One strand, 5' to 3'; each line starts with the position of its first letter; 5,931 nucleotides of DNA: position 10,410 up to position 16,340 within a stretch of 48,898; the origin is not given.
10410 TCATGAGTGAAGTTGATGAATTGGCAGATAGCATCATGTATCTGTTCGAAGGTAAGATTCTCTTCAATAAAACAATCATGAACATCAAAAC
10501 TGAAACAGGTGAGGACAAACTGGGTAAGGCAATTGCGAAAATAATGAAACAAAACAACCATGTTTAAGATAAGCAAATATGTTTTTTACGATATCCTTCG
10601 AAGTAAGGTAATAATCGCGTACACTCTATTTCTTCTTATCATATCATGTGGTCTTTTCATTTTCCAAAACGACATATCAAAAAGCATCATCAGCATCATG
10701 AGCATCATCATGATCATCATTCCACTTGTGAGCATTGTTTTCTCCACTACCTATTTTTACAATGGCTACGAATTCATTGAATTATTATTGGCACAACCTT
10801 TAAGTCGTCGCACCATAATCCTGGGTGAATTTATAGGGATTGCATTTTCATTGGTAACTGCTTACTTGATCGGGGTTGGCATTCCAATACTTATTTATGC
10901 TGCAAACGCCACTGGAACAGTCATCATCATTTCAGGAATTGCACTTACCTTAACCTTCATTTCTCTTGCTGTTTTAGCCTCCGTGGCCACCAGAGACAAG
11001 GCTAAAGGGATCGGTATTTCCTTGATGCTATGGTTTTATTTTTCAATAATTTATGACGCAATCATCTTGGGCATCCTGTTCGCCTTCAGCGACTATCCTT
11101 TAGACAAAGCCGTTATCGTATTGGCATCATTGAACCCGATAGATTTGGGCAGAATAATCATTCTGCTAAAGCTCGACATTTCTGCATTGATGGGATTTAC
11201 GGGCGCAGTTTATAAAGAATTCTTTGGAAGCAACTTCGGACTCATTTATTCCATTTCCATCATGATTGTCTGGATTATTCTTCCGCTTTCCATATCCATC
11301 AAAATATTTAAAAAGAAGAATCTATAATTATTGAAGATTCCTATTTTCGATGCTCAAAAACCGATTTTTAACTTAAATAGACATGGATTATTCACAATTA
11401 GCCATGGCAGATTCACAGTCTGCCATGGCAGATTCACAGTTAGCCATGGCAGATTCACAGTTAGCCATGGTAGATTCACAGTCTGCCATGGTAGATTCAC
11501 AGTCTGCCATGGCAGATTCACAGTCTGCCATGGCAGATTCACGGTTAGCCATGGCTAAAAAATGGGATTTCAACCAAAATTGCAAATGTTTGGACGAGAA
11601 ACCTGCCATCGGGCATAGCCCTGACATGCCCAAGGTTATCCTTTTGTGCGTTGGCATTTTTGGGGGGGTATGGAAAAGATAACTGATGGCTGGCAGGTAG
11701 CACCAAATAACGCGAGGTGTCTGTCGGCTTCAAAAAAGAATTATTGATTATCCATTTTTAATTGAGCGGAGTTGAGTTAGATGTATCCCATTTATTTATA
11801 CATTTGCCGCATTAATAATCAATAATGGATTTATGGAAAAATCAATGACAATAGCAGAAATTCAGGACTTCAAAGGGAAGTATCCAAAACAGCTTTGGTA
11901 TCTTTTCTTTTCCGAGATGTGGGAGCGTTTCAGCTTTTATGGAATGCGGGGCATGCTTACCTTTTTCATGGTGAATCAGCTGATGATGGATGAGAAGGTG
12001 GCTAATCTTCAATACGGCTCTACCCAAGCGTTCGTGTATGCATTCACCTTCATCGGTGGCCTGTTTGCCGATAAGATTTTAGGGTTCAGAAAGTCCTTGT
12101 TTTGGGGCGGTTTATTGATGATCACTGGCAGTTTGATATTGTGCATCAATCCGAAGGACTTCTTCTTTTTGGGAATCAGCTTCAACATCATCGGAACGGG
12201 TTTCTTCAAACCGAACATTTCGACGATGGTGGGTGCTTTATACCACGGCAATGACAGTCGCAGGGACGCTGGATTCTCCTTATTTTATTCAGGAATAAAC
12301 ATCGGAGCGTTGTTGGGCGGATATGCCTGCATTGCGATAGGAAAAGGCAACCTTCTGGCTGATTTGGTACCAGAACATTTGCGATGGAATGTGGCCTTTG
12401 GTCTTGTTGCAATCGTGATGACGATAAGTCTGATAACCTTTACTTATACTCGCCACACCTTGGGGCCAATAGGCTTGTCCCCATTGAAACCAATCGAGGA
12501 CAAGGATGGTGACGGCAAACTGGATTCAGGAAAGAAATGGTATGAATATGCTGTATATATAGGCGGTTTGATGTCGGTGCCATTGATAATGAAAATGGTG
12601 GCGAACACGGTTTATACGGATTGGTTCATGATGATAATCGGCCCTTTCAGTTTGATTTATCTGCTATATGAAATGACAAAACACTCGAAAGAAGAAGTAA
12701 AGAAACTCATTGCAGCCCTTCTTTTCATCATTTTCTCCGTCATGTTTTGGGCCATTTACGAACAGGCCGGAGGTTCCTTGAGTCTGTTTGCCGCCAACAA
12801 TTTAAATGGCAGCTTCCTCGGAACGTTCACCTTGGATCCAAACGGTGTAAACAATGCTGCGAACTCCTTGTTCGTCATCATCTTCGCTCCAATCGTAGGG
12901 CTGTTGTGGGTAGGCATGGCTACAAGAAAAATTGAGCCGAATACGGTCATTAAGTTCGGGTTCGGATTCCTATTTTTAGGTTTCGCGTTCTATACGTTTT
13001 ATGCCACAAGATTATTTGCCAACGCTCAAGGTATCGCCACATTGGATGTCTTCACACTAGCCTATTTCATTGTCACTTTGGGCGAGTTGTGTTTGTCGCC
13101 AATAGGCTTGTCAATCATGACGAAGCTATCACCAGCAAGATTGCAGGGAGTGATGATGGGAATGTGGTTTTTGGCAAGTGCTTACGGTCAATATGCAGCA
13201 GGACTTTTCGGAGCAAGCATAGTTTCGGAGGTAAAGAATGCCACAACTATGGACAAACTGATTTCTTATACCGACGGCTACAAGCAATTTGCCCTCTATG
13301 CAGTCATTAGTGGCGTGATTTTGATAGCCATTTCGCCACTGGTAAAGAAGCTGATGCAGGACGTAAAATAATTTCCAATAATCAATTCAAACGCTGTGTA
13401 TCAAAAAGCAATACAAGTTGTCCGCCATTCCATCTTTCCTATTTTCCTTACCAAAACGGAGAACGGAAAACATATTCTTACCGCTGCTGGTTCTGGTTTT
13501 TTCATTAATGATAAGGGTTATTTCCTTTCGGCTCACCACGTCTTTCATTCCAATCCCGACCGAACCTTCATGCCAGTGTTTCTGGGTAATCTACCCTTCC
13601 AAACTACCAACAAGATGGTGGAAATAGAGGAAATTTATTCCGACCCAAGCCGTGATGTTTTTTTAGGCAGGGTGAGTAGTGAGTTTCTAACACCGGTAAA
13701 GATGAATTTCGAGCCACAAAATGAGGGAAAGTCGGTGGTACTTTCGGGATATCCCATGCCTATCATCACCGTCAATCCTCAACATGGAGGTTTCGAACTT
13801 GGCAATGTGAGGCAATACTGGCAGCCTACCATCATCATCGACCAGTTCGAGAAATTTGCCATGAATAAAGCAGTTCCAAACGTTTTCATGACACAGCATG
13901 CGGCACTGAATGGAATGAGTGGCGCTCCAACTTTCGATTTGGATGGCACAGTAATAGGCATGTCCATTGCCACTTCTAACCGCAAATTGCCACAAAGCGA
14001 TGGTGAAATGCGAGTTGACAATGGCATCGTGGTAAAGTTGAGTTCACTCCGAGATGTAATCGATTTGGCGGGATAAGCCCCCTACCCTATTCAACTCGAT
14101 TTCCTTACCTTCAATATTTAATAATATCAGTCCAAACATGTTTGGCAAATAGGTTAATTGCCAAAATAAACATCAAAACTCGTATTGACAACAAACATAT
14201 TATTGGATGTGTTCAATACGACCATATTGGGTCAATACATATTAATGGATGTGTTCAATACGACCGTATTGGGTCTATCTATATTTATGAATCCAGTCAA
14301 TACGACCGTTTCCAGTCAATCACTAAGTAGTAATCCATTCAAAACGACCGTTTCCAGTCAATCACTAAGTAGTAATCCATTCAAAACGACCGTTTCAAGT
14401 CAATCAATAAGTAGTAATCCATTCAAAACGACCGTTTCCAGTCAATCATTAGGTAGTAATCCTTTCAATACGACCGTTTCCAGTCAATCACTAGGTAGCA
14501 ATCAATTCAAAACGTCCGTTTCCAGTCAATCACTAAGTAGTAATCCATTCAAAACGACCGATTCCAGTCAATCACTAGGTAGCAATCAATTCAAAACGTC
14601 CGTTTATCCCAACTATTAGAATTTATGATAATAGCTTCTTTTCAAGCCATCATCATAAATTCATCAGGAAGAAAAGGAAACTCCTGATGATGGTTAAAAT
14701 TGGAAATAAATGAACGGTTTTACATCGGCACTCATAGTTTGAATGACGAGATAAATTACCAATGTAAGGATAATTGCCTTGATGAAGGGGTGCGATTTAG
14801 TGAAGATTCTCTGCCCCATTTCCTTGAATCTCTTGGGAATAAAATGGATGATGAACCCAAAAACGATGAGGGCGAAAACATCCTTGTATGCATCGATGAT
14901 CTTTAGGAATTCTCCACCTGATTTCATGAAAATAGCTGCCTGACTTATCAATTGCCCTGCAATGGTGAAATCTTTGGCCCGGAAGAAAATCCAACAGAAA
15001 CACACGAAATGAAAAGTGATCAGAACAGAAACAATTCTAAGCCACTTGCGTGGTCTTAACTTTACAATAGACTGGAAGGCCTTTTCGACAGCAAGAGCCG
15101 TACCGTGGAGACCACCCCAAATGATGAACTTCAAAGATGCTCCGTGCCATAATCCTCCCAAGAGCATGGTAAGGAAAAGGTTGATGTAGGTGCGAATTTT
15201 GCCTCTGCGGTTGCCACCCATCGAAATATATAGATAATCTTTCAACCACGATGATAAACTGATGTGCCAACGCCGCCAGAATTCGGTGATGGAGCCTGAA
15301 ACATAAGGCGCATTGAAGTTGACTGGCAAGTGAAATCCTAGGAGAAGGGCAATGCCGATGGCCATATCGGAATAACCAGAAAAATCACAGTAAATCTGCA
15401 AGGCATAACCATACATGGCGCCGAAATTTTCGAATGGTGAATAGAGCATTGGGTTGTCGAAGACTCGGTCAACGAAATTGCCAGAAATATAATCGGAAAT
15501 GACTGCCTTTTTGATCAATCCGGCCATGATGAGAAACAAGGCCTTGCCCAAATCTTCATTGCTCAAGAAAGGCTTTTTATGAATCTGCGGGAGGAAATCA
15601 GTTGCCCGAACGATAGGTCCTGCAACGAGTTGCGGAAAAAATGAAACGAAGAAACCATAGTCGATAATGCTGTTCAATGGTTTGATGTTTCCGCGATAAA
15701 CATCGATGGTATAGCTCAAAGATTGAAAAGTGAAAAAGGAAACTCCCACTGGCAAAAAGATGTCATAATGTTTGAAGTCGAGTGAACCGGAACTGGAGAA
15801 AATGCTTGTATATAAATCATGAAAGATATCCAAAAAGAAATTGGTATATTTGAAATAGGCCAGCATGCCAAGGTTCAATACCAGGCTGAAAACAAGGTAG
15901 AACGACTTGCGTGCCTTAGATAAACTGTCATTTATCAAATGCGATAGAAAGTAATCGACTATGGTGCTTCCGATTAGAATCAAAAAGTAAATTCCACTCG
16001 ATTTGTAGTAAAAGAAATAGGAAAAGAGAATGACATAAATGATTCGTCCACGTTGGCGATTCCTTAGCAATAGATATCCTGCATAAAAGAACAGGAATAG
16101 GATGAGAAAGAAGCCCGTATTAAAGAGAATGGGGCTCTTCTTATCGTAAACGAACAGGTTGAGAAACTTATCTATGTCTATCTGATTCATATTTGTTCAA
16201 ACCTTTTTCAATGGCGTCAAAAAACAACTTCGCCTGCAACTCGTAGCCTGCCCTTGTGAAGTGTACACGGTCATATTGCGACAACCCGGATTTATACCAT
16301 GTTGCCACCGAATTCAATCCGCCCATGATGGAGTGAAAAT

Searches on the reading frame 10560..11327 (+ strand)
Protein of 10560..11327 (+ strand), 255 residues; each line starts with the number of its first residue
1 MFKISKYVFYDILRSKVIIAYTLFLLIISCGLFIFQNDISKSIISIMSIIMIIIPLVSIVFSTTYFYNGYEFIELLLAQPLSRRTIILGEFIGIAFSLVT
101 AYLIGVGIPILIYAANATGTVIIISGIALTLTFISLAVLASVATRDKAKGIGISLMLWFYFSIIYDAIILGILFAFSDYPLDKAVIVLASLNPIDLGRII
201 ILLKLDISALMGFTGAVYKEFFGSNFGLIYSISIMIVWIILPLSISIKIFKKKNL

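Call 54: search_protein_families(library=pfam, proteins=[window:10560-11327:+], max_evalue=0.00001)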
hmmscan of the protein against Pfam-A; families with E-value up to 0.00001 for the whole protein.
window:10560-11327:+ (255 aa): 1 family
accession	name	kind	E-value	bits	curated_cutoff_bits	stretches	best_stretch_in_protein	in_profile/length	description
PF12679.13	ABC2_membrane_2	-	8e-16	58.6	27.2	1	44-255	71-283/283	ABC-2 family transporter protein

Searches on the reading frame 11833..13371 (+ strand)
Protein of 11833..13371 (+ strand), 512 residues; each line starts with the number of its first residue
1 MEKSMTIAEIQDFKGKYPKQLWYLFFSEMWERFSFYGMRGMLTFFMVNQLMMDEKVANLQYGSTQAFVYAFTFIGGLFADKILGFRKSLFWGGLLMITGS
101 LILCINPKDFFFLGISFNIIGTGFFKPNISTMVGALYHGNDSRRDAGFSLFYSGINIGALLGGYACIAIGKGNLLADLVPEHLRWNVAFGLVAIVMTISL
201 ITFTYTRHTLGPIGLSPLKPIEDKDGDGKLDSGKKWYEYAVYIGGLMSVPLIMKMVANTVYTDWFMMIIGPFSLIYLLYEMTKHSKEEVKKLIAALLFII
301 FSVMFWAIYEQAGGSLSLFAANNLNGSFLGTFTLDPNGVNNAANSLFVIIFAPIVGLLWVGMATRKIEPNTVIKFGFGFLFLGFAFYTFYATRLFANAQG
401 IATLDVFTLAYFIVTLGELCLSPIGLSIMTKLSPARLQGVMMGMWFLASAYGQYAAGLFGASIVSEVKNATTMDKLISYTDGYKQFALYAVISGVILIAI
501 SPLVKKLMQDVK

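Call 54: search_protein_families(library=pfam, proteins=[window:11833-13371:+], max_evalue=0.00001)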
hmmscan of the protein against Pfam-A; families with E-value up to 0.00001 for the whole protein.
window:11833-13371:+ (512 aa): 2 families
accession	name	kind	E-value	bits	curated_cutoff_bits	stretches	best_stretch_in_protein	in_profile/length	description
PF00854.27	PTR2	-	9.6e-51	173.3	27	1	89-466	4-381/392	POT family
PF07690.21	MFS_1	-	6.1e-18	65.3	33.4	1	33-204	10-172/347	Major Facilitator Superfamily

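Call 87: find_encoding_contigs(protein=window:11833-13371:+, flank=10000, max_places=4)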
Protein window:11833-13371:+ (512 aa): 4 contigs read that carry it; 1 place shown.
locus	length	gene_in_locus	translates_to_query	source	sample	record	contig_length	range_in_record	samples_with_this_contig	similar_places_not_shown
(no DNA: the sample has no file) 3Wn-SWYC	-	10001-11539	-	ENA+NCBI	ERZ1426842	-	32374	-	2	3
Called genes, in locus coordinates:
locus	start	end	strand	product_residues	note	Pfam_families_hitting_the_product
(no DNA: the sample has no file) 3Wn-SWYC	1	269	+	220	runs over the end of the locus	PF03379:CcmB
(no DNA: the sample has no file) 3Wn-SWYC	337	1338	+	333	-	PF01578:Cytochrom_C_asm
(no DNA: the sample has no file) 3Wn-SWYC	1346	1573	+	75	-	PF20077:CcmD_alt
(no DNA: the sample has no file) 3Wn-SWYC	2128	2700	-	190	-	PF02469:Fasciclin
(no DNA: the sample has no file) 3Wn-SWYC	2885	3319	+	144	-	PF02082:Rrf2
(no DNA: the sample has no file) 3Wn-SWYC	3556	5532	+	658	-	PF18764:nos_propeller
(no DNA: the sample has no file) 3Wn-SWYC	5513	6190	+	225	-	-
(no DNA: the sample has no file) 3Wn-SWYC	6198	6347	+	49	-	-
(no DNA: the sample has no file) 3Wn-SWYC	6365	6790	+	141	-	PF05573:NosL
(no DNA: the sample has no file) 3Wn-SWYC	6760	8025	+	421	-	PF05048:NosD, PF13229:Beta_helix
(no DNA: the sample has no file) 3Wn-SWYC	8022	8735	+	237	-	PF02463:SMC_N (faint), PF00005:ABC_tran, PF13304:AAA_21 (weak)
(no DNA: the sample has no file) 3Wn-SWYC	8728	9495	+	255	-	PF12679:ABC2_membrane_2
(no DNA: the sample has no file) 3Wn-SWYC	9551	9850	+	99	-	-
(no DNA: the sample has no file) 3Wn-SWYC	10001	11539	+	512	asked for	PF07690:MFS_1, PF00854:PTR2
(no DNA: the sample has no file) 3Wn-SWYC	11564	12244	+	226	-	PF13365:Trypsin_2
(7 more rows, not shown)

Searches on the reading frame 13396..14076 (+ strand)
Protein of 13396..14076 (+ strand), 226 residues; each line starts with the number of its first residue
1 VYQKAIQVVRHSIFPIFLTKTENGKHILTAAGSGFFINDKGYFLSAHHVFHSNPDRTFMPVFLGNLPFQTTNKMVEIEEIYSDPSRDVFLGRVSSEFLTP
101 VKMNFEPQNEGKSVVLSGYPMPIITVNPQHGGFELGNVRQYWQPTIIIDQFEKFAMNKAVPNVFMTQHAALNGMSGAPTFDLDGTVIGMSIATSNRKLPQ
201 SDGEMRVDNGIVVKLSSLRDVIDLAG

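Call 54: search_protein_families(library=pfam, proteins=[window:13396-14076:+], max_evalue=0.00001)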
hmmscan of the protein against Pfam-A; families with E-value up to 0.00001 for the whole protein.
window:13396-14076:+ (226 aa): 1 family
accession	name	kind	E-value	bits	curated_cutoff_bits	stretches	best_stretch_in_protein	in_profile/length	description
PF13365.12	Trypsin_2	-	4.1e-14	54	27.6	1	32-189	1-144/144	Trypsin-like peptidase domain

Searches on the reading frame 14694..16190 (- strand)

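Call 7: search_protein_families(library=pfam, proteins=[window:14694-16190:-])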
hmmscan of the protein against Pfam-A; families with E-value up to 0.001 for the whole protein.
window:14694-16190:- (498 aa): 1 family
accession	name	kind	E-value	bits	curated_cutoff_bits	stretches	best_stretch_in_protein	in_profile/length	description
PF03062.24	MBOAT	-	1.2e-31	110.7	27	1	174-404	80-329/337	MBOAT, membrane-bound O-acyltransferase family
